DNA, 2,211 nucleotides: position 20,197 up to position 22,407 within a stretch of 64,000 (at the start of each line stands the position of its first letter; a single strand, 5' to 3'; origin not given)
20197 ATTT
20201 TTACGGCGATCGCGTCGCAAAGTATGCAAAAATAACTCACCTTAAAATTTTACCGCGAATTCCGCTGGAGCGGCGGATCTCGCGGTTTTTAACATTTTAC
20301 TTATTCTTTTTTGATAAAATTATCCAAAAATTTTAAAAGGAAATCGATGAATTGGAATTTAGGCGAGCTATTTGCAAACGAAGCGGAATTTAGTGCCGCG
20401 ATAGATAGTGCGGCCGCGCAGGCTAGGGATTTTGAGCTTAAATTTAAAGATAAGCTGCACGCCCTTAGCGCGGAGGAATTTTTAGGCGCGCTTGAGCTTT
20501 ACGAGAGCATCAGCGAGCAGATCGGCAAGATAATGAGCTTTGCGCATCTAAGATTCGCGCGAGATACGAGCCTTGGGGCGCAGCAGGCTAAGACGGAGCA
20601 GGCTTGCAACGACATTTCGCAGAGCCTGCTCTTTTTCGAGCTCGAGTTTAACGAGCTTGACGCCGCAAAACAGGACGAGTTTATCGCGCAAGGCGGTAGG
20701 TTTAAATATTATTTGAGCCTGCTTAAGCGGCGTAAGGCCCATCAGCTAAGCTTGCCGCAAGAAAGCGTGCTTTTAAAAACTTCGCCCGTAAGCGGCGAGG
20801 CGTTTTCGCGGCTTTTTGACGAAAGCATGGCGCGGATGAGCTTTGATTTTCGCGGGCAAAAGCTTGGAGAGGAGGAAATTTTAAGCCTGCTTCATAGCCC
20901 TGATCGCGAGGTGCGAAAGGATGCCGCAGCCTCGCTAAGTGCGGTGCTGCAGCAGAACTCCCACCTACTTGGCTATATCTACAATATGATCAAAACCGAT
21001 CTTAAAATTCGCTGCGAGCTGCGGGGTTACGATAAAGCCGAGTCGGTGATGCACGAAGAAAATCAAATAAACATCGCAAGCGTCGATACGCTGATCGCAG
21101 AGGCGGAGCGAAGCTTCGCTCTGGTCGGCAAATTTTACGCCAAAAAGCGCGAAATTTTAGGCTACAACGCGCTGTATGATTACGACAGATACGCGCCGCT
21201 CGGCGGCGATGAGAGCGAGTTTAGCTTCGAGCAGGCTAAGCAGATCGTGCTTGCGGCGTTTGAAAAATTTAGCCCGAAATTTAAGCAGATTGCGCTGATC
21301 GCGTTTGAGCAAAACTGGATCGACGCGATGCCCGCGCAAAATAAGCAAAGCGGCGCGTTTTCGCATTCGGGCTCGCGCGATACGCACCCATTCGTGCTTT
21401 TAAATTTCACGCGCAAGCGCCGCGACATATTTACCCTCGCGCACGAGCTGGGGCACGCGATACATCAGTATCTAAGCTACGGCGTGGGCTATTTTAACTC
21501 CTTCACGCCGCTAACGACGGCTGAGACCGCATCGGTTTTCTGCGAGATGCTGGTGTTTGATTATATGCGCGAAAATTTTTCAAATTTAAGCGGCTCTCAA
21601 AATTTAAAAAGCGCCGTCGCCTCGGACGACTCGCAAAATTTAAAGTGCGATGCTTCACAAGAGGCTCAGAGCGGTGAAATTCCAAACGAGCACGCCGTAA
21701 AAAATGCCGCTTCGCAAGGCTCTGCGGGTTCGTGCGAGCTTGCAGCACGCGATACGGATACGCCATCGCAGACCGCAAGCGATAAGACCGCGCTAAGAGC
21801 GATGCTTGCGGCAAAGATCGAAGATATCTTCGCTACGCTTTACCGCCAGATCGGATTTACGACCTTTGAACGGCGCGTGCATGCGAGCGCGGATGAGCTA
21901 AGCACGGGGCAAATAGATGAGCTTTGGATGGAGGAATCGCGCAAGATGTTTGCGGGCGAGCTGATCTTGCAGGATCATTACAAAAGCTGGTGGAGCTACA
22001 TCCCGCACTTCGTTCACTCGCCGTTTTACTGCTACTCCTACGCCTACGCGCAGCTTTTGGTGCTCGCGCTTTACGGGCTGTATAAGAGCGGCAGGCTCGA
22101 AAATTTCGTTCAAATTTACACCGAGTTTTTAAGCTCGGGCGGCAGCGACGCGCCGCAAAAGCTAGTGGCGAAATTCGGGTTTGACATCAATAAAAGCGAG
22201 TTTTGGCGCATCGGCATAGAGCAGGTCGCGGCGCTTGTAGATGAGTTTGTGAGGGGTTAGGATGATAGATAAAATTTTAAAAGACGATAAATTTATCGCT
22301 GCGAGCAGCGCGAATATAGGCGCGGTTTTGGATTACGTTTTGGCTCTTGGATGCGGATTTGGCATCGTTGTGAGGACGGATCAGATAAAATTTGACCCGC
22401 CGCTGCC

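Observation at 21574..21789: Intergenic-type AAATTT-box repeat inserted in frame inside the M3 peptidase PepF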

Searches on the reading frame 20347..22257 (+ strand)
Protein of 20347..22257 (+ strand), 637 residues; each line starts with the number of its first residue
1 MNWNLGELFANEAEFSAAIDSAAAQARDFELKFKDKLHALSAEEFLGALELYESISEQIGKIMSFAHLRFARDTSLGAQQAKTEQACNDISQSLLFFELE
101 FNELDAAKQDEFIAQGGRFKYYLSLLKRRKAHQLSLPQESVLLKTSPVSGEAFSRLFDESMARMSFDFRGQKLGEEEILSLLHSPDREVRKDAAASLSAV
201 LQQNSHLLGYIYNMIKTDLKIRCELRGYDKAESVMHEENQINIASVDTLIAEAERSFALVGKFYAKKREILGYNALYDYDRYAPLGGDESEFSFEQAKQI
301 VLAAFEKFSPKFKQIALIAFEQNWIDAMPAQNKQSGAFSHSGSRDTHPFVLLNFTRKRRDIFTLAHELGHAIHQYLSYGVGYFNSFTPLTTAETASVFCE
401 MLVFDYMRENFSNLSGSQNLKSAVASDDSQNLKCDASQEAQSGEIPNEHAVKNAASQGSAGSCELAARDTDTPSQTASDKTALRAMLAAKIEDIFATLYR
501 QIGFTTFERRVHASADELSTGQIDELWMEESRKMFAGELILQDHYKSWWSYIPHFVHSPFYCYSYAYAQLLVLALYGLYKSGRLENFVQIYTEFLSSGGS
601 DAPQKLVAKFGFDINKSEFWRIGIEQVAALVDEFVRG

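Call 6: search_protein_families(library=pfam, proteins=[window:20347-22257:+])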
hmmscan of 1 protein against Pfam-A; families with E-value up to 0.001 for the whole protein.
window:20347-22257:+ (637 aa): 3 families
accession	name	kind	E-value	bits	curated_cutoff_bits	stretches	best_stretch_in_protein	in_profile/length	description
PF01432.26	Peptidase_M3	-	8.9e-48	164.2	27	2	181-419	2-299/457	Peptidase family M3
PF08439.15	Peptidase_M3_N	-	2.1e-12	47.5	25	1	100-166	1-70/70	Oligopeptidase F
PF06114.19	Peptidase_M78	-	0.00039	20.7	22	0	343-378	26-60/123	IrrE N-terminal-like domain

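Call 7: search_protein_families(library=ncbifam, proteins=[window:20347-22257:+])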
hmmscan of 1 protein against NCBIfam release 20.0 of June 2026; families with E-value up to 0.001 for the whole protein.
window:20347-22257:+ (637 aa): 3 families
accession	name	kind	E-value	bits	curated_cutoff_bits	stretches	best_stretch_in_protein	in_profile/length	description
TIGR02290.1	M3_fam_3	subfamily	6.4e-153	510.8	561.7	2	2-412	1-427/587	M3 family oligoendopeptidase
TIGR00181.1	pepF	equivalog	1.8e-89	301.2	490.55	2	2-412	9-430/591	oligoendopeptidase F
TIGR02289.1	M3_not_pepF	subfamily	6.2e-32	110.9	442.35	2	41-413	18-391/549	M3 family oligoendopeptidase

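Call 9: find_homologous_proteins(query=window:20347-22257:+)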
Query window:20347-22257:+ (637 aa): 6380 proteins with E <= 0.001 among 8000 candidates; the best 120 are listed.
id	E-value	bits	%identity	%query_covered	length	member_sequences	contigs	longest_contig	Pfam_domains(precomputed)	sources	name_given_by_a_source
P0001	0.0e+0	1358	96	100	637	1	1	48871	PF08439.16,PF01432.27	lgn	-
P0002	0.0e+0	1355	96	100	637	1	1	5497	PF08439.16,PF01432.27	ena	-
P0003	0.0e+0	1353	95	100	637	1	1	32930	PF08439.16,PF01432.27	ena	-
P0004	0.0e+0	1351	95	100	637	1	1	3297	PF08439.16,PF01432.27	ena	-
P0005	0.0e+0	1350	95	100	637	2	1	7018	PF08439.16,PF01432.27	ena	-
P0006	0.0e+0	1350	95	100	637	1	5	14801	PF08439.16,PF01432.27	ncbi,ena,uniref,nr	ncbi:M3 family oligoendopeptidase [uncultured Campylobacter sp.]|uniref:M3 family oligoendopeptidase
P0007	0.0e+0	1349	96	100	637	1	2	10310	PF08439.16,PF01432.27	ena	-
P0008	0.0e+0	1348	95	100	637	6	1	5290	PF08439.16,PF01432.27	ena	-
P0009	0.0e+0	1347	95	100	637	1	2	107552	PF08439.16,PF01432.27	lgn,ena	-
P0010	0.0e+0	1347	95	100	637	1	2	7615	PF08439.16,PF01432.27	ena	-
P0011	0.0e+0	1347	95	100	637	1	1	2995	PF08439.16,PF01432.27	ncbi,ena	-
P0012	0.0e+0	1347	95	100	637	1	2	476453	PF08439.16,PF01432.27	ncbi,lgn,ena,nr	nr:M3 family oligoendopeptidase [uncultured Campylobacter sp.]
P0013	0.0e+0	1346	95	100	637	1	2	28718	PF08439.16,PF01432.27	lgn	-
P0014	0.0e+0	1345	95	100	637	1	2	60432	PF08439.16,PF01432.27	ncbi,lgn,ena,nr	nr:M3 family oligoendopeptidase [uncultured Campylobacter sp.]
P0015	0.0e+0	1345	95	100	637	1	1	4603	PF08439.16,PF01432.27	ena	-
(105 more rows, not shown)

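Call 11: find_related_loci(query=window:20347-22257:+, collection=genome_contigs, flank=3000)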
Query window:20347-22257:+ (637 aa) in genome_contigs; peptide patterns used: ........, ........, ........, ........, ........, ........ (x = any residue, [..] = any of these).
600 stretches matched a pattern (row limit reached: there are more); 38 encode a relative of the query (tblastn E <= 1e-3); 38 distinct loci.
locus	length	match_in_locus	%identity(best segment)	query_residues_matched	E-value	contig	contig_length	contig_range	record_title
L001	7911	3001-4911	96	1-637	0e+0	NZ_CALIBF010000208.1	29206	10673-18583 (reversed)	MAG: uncultured Campylobacter sp. isolate ERR589644_bin.42_CONCOCT_v1.1_MAG ERZ773083.581, whole genome shotgun sequence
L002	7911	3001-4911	95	1-637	0e+0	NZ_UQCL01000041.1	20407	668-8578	Uncultured Campylobacter sp. isolate UMGS142, whole genome shotgun sequence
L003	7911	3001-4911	95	1-637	0e+0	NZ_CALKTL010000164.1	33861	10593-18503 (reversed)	MAG: uncultured Campylobacter sp. isolate ERR589478_bin.17_CONCOCT_v1.1_MAG ERZ772947.195, whole genome shotgun sequence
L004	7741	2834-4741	95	1-637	0e+0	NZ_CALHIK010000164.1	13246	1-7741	MAG: uncultured Campylobacter sp. isolate ERR589462_bin.17_CONCOCT_v1.1_MAG ERZ772917.1512, whole genome shotgun sequenc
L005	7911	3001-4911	94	1-637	0e+0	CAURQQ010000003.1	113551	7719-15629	MAG TPA_asm: uncultured Campylobacter sp. isolate ERR9969216_bin.5_MetaWRAP_v1.3_MAG genome assembly, contig: ERZ2161579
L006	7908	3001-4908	95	1-637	0e+0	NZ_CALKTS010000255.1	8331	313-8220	MAG: uncultured Campylobacter sp. isolate ERR589607_bin.23_CONCOCT_v1.1_MAG ERZ773095.4128, whole genome shotgun sequenc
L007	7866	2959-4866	94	1-636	0e+0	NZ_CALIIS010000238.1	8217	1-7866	MAG: uncultured Campylobacter sp. isolate ERR589602_bin.2_CONCOCT_v1.1_MAG ERZ773029.2937, whole genome shotgun sequence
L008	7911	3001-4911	94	1-637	0e+0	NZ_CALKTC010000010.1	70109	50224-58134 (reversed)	MAG: uncultured Campylobacter sp. isolate ERR589379_bin.70_CONCOCT_v1.1_MAG ERZ772793.70, whole genome shotgun sequence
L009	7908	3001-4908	94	1-637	0e+0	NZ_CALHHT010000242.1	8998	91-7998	MAG: uncultured Campylobacter sp. isolate ERR589364_bin.72_CONCOCT_v1.1_MAG ERZ772767.2574, whole genome shotgun sequenc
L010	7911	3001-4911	94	1-637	0e+0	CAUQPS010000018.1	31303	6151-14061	MAG TPA_asm: uncultured Campylobacter sp. isolate ERR9968763_bin.2_MetaWRAP_v1.3_MAG genome assembly, contig: ERZ2161602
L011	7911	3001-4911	94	1-637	0e+0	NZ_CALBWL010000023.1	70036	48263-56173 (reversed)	MAG: uncultured Campylobacter sp. isolate ERR589653_bin.12_CONCOCT_v1.1_MAG ERZ773052.92, whole genome shotgun sequence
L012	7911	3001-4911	94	1-637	0e+0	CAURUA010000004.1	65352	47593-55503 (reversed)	MAG TPA_asm: uncultured Campylobacter sp. isolate ERR9969195_bin.2_MetaWRAP_v1.3_MAG genome assembly, contig: ERZ2161615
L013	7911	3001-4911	94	1-637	0e+0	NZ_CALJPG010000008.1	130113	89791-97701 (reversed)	MAG: uncultured Campylobacter sp. isolate ERR589463_bin.19_CONCOCT_v1.1_MAG ERZ772919.25, whole genome shotgun sequence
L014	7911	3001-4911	95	1-637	0e+0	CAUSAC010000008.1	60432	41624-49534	MAG TPA_asm: uncultured Campylobacter sp. isolate ERR9969209_bin.6_MetaWRAP_v1.3_MAG genome assembly, contig: ERZ2161616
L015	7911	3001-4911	94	1-637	0e+0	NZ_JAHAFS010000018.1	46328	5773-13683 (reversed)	MAG: Campylobacter gracilis isolate L2_057_000G1_dasL2_057_000G1_metabat.metabat.43 L2_057_000G1_scaffold_460, whole gen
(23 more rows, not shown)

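Call 18: search_solved_structures(query=window:20347-22257:+, show_alignments=2)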
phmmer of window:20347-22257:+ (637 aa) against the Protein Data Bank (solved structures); distinct sequences matched with E-value up to 0.001: 5.
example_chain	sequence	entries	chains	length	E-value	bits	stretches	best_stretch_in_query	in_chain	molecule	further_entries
2qr4_A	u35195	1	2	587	3e-41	145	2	40-410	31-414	Peptidase M3B, oligoendopeptidase F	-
3ce2_A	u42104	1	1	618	3.3e-40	141.6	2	40-409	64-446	Putative peptidase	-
3ahm_A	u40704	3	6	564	4.6e-09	38.7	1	161-411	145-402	Oligopeptidase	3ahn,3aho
3sks_A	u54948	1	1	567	9.7e-06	27.8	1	154-408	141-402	Putative Oligoendopeptidase F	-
2h1j_A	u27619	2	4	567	2.2e-05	26.6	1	165-410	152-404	Oligoendopeptidase F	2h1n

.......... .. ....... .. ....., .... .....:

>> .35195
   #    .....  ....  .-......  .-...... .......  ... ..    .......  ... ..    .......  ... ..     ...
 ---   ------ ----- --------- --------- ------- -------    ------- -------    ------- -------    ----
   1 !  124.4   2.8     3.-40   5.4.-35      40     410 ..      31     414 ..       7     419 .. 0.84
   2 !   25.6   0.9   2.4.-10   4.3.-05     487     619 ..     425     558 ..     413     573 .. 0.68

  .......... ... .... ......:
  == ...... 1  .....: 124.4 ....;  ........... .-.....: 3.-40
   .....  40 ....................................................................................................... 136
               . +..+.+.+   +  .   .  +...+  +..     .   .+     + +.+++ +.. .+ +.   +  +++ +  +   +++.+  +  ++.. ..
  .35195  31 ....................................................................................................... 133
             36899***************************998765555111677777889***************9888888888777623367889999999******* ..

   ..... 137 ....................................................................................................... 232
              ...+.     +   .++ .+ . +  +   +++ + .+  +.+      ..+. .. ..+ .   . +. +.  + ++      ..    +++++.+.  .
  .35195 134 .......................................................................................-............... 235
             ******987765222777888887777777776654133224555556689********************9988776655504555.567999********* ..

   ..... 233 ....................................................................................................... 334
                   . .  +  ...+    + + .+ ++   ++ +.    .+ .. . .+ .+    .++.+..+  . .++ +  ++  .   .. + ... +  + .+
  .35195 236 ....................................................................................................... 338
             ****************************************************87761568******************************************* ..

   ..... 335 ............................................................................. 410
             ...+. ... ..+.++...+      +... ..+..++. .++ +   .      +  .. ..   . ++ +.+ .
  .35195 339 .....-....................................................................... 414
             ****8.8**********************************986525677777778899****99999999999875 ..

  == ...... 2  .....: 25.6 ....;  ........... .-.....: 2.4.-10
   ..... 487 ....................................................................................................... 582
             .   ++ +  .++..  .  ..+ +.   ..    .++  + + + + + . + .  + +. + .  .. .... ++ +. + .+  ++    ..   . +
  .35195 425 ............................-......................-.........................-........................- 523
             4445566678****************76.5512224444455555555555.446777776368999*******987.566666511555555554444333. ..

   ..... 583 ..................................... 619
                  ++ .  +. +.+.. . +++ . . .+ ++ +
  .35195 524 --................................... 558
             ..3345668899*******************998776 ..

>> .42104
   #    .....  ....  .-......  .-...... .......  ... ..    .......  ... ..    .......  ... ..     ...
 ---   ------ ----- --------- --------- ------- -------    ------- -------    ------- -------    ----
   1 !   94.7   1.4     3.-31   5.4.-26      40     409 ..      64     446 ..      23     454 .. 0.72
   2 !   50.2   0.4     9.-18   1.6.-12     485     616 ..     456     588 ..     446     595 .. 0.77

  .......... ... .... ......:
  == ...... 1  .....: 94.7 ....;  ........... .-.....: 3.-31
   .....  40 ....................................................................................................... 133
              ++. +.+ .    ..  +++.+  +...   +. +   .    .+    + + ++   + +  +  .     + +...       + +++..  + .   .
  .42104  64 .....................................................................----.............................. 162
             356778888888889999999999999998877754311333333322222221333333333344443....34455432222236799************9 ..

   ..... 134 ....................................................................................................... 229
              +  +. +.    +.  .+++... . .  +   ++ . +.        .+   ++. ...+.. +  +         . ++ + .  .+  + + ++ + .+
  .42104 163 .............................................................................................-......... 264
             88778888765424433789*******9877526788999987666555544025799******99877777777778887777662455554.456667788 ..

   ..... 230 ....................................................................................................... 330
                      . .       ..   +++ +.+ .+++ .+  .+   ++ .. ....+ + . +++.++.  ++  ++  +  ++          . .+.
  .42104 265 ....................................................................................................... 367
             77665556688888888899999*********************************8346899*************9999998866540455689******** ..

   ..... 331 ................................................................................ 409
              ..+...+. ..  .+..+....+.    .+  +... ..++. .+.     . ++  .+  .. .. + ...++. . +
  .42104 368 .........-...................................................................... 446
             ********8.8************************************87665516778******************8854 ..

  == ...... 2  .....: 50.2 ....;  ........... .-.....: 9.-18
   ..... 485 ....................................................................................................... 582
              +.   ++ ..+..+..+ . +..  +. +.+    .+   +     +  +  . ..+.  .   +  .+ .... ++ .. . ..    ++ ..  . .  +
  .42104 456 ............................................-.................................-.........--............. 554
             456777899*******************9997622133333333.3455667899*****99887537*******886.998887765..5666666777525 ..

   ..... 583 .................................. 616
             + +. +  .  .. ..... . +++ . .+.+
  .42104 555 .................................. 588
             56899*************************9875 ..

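Call 24: search_protein_representatives(protein=window:20347-22257:+)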
Query: 637 residues. Proteins with E-value up to 0.001 (for the whole library): 6963; up to 1e-10: 4232; up to 1e-30: 1370. The best 150 are listed.
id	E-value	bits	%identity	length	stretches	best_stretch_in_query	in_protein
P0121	2.0e-183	627.7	52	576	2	2-411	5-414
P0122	6.4e-164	563.3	50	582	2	2-411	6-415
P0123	1.0e-131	457.0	41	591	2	2-411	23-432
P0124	1.1e-117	410.6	41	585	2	1-410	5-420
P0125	3.6e-115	402.3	40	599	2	3-409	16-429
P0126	2.0e-112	393.3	44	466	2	1-410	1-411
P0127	1.5e-109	383.8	41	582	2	29-409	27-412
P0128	1.9e-109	383.4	39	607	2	14-406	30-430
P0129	4.1e-109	382.3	39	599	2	23-407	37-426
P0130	3.0e-108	379.5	39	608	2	3-407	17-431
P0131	9.3e-107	374.6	38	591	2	2-412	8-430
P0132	6.2e-106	371.9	39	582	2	3-409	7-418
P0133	3.6e-105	369.3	38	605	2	2-408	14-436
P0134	4.6e-105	369.0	37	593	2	3-407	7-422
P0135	2.3e-104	366.7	39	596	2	3-411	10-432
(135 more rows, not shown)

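Call 25: list_cluster_members(proteins=[P0121, P0122, P0123, P0124, P0126])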
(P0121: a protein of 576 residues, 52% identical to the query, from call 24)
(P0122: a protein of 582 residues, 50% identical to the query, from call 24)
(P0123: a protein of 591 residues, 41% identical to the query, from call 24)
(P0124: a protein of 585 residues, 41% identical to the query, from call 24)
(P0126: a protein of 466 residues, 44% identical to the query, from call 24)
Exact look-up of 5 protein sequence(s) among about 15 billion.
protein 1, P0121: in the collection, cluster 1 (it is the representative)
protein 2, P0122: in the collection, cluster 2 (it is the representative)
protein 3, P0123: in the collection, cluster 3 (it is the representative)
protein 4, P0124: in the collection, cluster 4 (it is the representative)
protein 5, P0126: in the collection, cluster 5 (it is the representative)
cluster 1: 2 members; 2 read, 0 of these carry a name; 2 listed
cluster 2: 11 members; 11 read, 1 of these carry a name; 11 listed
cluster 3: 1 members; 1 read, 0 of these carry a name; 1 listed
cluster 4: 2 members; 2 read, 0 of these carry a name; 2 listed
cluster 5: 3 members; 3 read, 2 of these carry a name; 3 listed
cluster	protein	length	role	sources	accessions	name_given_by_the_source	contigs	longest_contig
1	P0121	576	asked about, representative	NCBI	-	-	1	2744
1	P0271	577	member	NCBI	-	-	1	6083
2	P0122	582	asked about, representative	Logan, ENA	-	-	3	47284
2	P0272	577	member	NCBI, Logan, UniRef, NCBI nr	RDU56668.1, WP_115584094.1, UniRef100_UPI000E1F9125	M3 family oligoendopeptidase [Helicobacter sp. MIT 99-5507] | M3 family oligoendopeptidase n=1 Tax=Helicobacter sp. MIT 99-5507 TaxID=152489 ...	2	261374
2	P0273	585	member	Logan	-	-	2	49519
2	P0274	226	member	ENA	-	-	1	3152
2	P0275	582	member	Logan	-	-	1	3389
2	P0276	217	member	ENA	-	-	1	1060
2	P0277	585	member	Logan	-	-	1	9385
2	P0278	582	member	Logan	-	-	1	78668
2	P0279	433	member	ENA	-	-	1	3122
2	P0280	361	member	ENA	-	-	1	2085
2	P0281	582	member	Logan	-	-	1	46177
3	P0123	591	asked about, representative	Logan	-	-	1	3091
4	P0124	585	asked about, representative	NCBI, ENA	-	-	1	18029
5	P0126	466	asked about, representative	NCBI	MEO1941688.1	MAG: M3 family metallopeptidase, partial [Campylobacterales bacterium]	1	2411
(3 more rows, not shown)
